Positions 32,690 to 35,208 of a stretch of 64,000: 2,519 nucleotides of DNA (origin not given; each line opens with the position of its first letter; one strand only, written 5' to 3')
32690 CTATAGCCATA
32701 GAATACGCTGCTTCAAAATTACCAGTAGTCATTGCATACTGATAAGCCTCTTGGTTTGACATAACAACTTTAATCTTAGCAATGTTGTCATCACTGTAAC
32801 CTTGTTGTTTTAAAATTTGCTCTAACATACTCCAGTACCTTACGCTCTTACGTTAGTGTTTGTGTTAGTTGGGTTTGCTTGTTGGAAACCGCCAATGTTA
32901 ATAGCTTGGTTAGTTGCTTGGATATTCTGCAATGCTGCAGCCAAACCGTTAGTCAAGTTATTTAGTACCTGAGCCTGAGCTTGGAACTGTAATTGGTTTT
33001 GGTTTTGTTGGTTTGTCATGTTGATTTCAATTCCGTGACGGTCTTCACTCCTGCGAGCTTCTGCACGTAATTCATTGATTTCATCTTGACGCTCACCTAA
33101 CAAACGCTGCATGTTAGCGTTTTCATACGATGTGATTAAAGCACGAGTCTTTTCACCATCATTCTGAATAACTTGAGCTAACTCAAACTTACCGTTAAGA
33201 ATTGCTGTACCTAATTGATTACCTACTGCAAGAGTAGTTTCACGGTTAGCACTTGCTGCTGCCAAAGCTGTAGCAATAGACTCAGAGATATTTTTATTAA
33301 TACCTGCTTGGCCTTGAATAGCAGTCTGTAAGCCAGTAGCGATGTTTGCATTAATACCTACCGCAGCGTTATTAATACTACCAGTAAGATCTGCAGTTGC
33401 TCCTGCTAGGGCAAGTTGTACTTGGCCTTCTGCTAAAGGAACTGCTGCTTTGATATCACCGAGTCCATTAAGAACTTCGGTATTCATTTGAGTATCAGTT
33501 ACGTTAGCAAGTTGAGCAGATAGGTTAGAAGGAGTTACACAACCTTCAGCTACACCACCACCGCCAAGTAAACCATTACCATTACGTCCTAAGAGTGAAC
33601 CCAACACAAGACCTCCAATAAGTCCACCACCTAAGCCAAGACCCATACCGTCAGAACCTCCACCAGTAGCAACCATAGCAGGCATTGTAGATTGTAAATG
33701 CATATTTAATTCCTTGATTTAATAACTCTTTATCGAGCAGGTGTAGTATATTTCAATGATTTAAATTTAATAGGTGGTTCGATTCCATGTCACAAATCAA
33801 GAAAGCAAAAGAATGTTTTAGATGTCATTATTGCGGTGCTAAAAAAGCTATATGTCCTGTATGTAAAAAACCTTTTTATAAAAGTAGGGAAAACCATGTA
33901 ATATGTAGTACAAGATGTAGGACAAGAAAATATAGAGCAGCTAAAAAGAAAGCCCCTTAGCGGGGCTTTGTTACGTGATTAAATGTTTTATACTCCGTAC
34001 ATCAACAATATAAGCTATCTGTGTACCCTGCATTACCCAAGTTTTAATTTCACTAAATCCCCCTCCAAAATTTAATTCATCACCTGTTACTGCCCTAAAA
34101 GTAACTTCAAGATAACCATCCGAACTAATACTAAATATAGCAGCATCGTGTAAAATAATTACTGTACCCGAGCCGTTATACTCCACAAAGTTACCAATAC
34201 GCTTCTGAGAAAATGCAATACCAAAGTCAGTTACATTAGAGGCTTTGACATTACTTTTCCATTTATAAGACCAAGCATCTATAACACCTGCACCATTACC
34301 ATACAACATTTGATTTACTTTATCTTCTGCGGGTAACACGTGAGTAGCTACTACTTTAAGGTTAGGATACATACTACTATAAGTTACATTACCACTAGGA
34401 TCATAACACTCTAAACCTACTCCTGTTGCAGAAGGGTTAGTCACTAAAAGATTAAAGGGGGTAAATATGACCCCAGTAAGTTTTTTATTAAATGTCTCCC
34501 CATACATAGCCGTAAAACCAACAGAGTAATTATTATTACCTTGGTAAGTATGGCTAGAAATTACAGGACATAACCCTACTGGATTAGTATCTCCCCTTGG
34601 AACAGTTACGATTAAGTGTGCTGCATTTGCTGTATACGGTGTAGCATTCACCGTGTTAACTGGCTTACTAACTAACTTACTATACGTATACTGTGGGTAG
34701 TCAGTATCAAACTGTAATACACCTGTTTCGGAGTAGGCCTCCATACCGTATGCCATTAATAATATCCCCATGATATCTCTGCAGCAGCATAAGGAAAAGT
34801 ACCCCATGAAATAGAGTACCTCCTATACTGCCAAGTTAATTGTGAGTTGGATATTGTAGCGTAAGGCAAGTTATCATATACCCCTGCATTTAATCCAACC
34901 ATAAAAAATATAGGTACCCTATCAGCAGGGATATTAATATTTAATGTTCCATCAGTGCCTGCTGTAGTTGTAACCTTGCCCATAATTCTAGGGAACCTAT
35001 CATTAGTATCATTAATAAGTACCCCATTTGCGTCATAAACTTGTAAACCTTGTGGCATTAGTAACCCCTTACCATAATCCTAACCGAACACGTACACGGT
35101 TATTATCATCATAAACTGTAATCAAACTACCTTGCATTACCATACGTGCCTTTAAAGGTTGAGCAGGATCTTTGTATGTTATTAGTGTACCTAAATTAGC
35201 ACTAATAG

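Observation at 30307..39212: Inverted 8.8-kb fiber-plus-lysis module between the kinase/NUDIX and ThyX/RNR gene blocks, split into three units by two opposite-strand micro-genes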

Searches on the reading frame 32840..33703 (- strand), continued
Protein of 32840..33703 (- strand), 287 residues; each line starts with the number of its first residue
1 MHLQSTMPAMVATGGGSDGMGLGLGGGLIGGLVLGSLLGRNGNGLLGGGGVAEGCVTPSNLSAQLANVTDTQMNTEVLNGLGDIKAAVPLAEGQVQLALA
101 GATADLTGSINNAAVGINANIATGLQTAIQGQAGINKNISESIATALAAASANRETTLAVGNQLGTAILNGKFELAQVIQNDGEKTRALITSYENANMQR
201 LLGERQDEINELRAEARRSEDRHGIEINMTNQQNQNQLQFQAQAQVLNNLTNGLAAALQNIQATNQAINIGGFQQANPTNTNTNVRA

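Call 59: search_protein_families(library=pfam, proteins=[L003:5431-5622:-, L025:3193-3378:-, L042:5394-5603:-, L017:5417-5611:-, L048:5-346:-, L058:2286-2666:-, L066:5417-5776:-, L035:5266-5565:-, L034:1655-1906:-, L026:5470-5709:-], max_evalue=0.05)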
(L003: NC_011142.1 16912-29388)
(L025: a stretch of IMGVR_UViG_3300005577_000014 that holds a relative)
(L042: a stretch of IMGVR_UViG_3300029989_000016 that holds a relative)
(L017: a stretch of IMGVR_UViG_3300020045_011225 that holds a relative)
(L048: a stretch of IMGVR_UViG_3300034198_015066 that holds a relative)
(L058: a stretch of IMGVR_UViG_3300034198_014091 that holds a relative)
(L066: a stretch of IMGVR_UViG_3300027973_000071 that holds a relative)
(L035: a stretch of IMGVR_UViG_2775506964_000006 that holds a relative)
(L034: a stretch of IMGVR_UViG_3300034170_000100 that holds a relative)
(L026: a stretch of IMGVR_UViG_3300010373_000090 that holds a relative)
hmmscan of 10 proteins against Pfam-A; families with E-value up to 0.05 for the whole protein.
L003:5431-5622:- (63 aa): 0 families

L025:3193-3378:- (61 aa): 0 families

L042:5394-5603:- (69 aa): 0 families

L017:5417-5611:- (64 aa): 1 family
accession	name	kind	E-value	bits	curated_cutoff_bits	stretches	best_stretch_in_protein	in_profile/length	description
PF10697.14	DUF2502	-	0.029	15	27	1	5-42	11-49/90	Protein of unknown function (DUF2502)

L048:5-346:- (113 aa): 11 families
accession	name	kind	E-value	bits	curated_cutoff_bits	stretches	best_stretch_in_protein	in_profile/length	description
PF00196.25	GerE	-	7.9e-18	64.3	23.5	1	5-60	2-57/57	Bacterial regulatory proteins, luxR family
PF08281.18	Sigma70_r4_2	-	4.2e-06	26.8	25.7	1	7-46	12-52/54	Sigma-70, region 4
PF14493.12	HTH_40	-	0.00092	19.9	27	1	12-47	4-39/89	Helix-turn-helix domain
PF03428.19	RP-C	-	0.0029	17.9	24.4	1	21-46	72-97/175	Replication protein C N-terminal domain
PF13412.12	HTH_24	-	0.0033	17.4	21.9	0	20-41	17-38/48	Winged helix-turn-helix DNA-binding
PF13936.12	HTH_38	-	0.0052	16.9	27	1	5-37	4-37/44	Helix-turn-helix domain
PF13384.12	HTH_23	-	0.0054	17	24.6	1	12-38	9-35/50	Homeodomain-like domain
PF01022.26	HTH_5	-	0.0079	16.5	22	1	8-41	2-36/47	Bacterial regulatory protein, arsR family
PF04545.22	Sigma70_r4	-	0.019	14.9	24.1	1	7-47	6-47/50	Sigma-70, region 4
PF13542.12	HTH_Tnp_ISL3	-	0.036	14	27.4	0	4-38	10-44/51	Helix-turn-helix domain of transposase family ISL3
PF13404.12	HTH_AsnC-type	-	0.037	14.3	27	0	22-37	19-34/42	AsnC-type helix-turn-helix domain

L058:2286-2666:- (126 aa): 5 families
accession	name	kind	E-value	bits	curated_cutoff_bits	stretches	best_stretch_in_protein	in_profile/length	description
PF00196.25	GerE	-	4.9e-18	65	23.5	1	5-59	2-56/57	Bacterial regulatory proteins, luxR family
PF08281.18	Sigma70_r4_2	-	1.3e-05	25.2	25.7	1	6-45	11-51/54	Sigma-70, region 4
PF14493.12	HTH_40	-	0.0056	17.4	27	1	17-47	9-39/89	Helix-turn-helix domain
PF04545.22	Sigma70_r4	-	0.025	14.6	24.1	0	5-45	4-45/50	Sigma-70, region 4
PF09862.15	DUF2089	-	0.044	13.9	33.4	0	19-50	15-46/47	Domain of unknown function (DUF2089)-HTH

L066:5417-5776:- (119 aa): 5 families
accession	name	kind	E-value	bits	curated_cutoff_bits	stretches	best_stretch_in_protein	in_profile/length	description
PF00196.25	GerE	-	9.8e-16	57.6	23.5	1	5-58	2-55/57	Bacterial regulatory proteins, luxR family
PF08281.18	Sigma70_r4_2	-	1.2e-06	28.4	25.7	1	5-42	10-48/54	Sigma-70, region 4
PF04545.22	Sigma70_r4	-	0.0042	17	24.1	1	5-46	4-46/50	Sigma-70, region 4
PF14493.12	HTH_40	-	0.025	15.3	27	1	19-47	11-39/89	Helix-turn-helix domain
PF13384.12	HTH_23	-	0.049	13.9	24.6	0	13-38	10-35/50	Homeodomain-like domain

L035:5266-5565:- (99 aa): 2 families
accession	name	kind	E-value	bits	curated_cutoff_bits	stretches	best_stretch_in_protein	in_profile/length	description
PF05766.18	NinG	-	0.0029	17.9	25.4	1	21-55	8-42/193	Bacteriophage Lambda NinG protein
PF18256.6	HscB_4_cys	-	0.015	15.6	26.2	1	22-44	3-24/27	Co-chaperone HscB tetracysteine metal binding motif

L034:1655-1906:- (83 aa): 1 family
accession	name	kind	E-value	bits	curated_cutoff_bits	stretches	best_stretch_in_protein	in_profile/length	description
PF02805.21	Ada_Zn_binding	-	0.007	16.8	23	1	43-75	15-47/65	Metal binding domain of Ada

L026:5470-5709:- (79 aa): 1 family
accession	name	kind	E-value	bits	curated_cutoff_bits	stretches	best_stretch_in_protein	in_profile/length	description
PF02805.21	Ada_Zn_binding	-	0.0058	17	23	1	38-65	15-42/65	Metal binding domain of Ada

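Call 61: search_protein_families(library=phrogs, proteins=[L017:3810-5312:+, L019:4034-5488:+, L021:3216-5414:+, L022:609-1853:+, L010:638-2683:+, L028:4185-5174:+, L045:4941-5540:+, L049:2923-3438:+, L009:6202-6657:+, L031:5088-5528:+], max_evalue=0.001)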
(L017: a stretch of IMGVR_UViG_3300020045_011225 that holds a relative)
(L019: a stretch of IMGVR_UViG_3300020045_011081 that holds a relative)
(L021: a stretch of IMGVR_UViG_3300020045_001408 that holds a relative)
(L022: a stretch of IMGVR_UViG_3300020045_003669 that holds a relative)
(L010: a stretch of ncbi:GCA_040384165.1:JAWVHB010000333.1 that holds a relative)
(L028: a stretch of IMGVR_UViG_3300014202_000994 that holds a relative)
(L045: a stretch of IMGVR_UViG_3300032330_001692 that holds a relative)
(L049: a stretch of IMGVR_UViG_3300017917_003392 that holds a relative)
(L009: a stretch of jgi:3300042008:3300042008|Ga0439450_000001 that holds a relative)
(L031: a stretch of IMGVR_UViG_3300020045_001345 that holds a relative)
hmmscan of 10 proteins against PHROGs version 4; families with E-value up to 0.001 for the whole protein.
L017:3810-5312:+ (500 aa): 0 families

L019:4034-5488:+ (484 aa): 3 families
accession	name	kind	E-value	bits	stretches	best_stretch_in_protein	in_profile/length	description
phrog_145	-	head and packaging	1.4e-129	434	1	2-471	7-476/493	portal protein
phrog_2417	-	unknown function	4.5e-27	96.1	1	18-247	19-241/242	-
phrog_2469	-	unknown function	3.4e-14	53.9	1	329-442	3-116/142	-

L021:3216-5414:+ (732 aa): 17 families
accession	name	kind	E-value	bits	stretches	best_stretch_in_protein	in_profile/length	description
phrog_5073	-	tail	6.6e-16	59.4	1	11-90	271-351/519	tail fiber protein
phrog_26246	-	tail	4.4e-13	50.1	1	9-92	83-166/329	tail protein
phrog_6320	-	tail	7.1e-11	42.6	1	11-90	106-188/745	tail fiber protein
phrog_366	-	tail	1.2e-10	42.5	1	12-124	312-410/474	tail fiber protein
phrog_8745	-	tail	2.8e-10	39.2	1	11-91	1385-1465/1803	tail fiber protein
phrog_38766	-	head and packaging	1.4e-09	38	1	12-90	79-157/478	virion structural protein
phrog_1806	-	tail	4.6e-08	33.7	1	12-90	142-227/276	collagen like minor tail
phrog_26346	-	unknown function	5.6e-08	33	1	8-92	189-273/659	-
phrog_819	-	tail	6.2e-08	32.3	1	11-94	510-593/1024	tail protein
phrog_30509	-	tail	1.5e-06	28.6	1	11-81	44-114/254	collagen like minor tail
phrog_28263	-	tail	3.5e-06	25.5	1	11-91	615-695/1400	tail fiber protein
phrog_26654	-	unknown function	5.4e-06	27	1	9-106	76-175/360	-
phrog_3420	-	unknown function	1.6e-05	23.7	1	12-89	252-377/929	-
phrog_32123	-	unknown function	2.6e-05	23.7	1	12-96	227-314/532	-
phrog_18350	-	tail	2.8e-05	24.9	0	41-90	101-150/253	tail fiber protein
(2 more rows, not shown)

L022:609-1853:+ (414 aa): 1 family
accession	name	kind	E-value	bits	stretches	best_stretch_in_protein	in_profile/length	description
phrog_17462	-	unknown function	1.4e-05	24.9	1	61-128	123-197/542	-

L010:638-2683:+ (681 aa): 5 families
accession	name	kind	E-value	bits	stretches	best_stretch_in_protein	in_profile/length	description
phrog_24919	-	tail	2.9e-07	30.7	1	359-400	112-153/402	tail fiber protein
phrog_34368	-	unknown function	2.6e-06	27.8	1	331-379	56-104/344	-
phrog_25620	-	tail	3e-06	27.8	1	342-379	215-252/348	tail collar fiber protein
phrog_5073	-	tail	9.4e-06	25.9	1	109-164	210-266/519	tail fiber protein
phrog_2126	-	tail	0.00067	20.1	1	349-380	64-95/459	tail fiber protein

L028:4185-5174:+ (329 aa): 4 families
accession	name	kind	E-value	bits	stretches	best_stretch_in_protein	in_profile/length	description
phrog_160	-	DNA, RNA and nucleotide metabolism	1.7e-104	350.4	1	1-329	33-308/335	thymidylate synthase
phrog_5682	-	DNA, RNA and nucleotide metabolism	2.5e-58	197.9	2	220-329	96-209/209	thymidylate synthase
phrog_5131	-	DNA, RNA and nucleotide metabolism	4.8e-14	53.4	2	56-139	65-140/357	thymidylate synthase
phrog_3676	-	DNA, RNA and nucleotide metabolism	6.8e-11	42.9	1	219-283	171-236/351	thymidylate synthase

L045:4941-5540:+ (199 aa): 1 family
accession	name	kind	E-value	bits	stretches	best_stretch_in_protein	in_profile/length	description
phrog_29288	-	unknown function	5.6e-05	21.7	1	45-133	1407-1498/1558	-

L049:2923-3438:+ (171 aa): 0 families

L009:6202-6657:+ (151 aa): 0 families

L031:5088-5528:+ (146 aa): 0 families

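Call 69: find_related_loci(query=A1, collection=genome_contigs, flank=5000)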
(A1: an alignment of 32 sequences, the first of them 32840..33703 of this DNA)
Query A1 (287 aa) in genome_contigs; peptide patterns used: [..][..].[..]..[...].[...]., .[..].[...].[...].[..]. (x = any residue, [..] = any of these).
600 stretches matched a pattern, but none encodes a relative of the query by tblastn (E <= 1e-3).

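Call 74: search_solved_structures(query=A1, max_evalue=1)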
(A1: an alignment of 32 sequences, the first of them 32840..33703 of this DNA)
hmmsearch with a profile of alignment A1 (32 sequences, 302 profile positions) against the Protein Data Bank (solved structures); distinct sequences matched with E-value up to 1: 4.
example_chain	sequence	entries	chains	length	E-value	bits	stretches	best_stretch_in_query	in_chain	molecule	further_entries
3jqh_A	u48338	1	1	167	0.025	17.1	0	84-112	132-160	C-type lectin domain family 4 member M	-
5gwm_A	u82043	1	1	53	0.58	12.6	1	193-242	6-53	Metabotropic GABA-B receptor subtype 1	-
2mv9_A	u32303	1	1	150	0.71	12.3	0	21-74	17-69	Major prion protein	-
2mv8_A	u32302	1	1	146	0.71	12.3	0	21-74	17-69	Major prion protein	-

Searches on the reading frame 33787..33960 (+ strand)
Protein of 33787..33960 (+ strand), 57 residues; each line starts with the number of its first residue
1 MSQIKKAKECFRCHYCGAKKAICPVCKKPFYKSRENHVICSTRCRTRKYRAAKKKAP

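Call 7: search_protein_families(library=pfam, proteins=[window:33787-33960:+], max_evalue=0.1)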
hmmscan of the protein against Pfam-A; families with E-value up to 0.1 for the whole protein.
window:33787-33960:+ (57 aa): 2 families
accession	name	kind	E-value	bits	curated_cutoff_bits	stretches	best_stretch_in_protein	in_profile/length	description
PF14768.12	RPA_interact_C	-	0.014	16.4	25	1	22-47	1-24/80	Replication protein A interacting C-terminal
PF03884.20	YacG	-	0.055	13.6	25.5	1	23-46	3-28/52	DNA gyrase inhibitor YacG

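Call 8: search_protein_families(library=phrogs, proteins=[window:33787-33960:+], max_evalue=0.01)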
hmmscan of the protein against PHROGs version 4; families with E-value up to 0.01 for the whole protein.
window:33787-33960:+ (57 aa): 1 family
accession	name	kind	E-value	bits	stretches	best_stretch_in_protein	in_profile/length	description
phrog_33628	-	unknown function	0.0015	19.7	1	4-45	9-49/118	-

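Call 47: search_protein_families(library=padloc, proteins=[window:33787-33960:+], max_evalue=0.1)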
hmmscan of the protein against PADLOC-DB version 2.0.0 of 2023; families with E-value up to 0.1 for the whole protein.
window:33787-33960:+ (57 aa): 0 families

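Call 48: search_protein_families(library=ncbifam, proteins=[window:33787-33960:+], max_evalue=0.1)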
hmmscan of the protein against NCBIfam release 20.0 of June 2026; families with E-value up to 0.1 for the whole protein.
window:33787-33960:+ (57 aa): 1 family
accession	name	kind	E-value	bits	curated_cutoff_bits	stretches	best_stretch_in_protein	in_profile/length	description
NF001644.0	PRK00420.1-1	equivalog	0.00013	22.1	176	1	3-45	7-48/119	hypothetical protein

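Call 75: search_solved_structures(query=A3, max_evalue=1)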
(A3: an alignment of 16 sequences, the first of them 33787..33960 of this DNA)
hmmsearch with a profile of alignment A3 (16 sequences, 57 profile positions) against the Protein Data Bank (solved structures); distinct sequences matched with E-value up to 1: 62 (the best 60 are shown).
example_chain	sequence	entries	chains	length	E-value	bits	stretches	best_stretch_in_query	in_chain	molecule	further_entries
2i13_A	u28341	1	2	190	3.5e-08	36.2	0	16-37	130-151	Aart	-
1mey_C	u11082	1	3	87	0.00065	22.5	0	16-33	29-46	CONSENSUS ZINC FINGER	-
5v3m_C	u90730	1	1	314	0.0028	20.5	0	16-34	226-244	Zinc finger protein 568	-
5v3j_E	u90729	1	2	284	0.0037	20.1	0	16-34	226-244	Zinc finger protein 568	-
2kmk_A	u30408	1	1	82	0.0059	19.5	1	7-33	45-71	Zinc finger protein Gfi-1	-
2yt9_A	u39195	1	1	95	0.0069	19.2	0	16-31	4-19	zinc finger-containing protein 1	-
2k5c_A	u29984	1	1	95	0.0073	19.2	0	4-20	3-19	uncharacterized protein PF0385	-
1x6e_A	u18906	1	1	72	0.012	18.5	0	16-32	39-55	Zinc finger protein 24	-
6ml2_A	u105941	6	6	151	0.014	18.3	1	16-34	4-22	Zinc finger and BTB domain-containing protein 24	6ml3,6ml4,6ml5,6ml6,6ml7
5wjq_D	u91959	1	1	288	0.015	18.1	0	16-34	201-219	Zinc finger protein 568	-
2aqc_A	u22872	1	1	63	0.038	16.9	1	3-27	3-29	Ribosome biogenesis protein Nop10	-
7y3l_A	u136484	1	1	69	0.057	16.3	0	18-33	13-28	Sal-like protein 3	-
2cot_A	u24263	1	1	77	0.059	16.3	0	15-33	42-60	Zinc finger protein 435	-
8rsn_A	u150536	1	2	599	0.11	15.4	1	11-31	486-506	ADP-ribose 1''-phosphate phosphatase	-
2apo_B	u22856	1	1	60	0.14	15.1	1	6-27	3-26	Ribosome biogenesis protein Nop10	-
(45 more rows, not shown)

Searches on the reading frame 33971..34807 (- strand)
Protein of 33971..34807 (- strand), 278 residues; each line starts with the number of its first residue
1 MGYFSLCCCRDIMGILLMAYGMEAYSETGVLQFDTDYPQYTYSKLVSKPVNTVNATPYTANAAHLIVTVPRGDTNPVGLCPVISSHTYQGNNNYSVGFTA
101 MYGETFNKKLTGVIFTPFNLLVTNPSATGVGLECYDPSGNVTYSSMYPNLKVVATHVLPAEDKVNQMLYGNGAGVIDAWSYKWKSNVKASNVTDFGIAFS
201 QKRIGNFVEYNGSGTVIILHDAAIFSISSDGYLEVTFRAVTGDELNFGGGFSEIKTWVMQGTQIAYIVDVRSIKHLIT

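Call 7: search_protein_families(library=pfam, proteins=[window:33971-34807:-], max_evalue=0.1)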
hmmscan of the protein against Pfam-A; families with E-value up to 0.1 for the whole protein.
window:33971-34807:- (278 aa): 0 families

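Call 8: search_protein_families(library=phrogs, proteins=[window:33971-34807:-], max_evalue=0.01)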
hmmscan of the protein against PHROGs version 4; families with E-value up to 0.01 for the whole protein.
window:33971-34807:- (278 aa): 1 family
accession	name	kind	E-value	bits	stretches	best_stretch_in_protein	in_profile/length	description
phrog_4062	-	unknown function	2.9e-06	28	1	18-165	1-140/230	-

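Call 47: search_protein_families(library=padloc, proteins=[window:33971-34807:-], max_evalue=0.1)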
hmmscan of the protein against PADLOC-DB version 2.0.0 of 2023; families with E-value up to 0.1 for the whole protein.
window:33971-34807:- (278 aa): 0 families

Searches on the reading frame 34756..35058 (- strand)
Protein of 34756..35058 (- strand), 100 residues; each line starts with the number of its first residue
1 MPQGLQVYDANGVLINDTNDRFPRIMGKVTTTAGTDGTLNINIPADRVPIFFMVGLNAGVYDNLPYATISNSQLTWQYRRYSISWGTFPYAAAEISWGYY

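Call 28: search_protein_families(library=phrogs, proteins=[window:34756-35058:-], max_evalue=0.01)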
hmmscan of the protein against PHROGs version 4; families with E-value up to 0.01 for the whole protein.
window:34756-35058:- (100 aa): 3 families
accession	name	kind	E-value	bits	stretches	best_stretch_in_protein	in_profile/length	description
phrog_2427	-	unknown function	1.8e-16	61.4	1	1-100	6-102/103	-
phrog_557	-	other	1.5e-05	26.1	1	1-94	1-92/100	outer membrane protein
phrog_7961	-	unknown function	7.6e-05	24.3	1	1-37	1-37/108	-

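Call 47: search_protein_families(library=padloc, proteins=[window:34756-35058:-], max_evalue=0.1)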
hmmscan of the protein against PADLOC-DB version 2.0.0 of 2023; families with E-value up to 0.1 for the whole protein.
window:34756-35058:- (100 aa): 0 families

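Call 65: search_protein_families(library=pfam, proteins=[window:34756-35058:-], max_evalue=0.01)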
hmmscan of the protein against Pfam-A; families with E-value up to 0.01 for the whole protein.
window:34756-35058:- (100 aa): 0 families
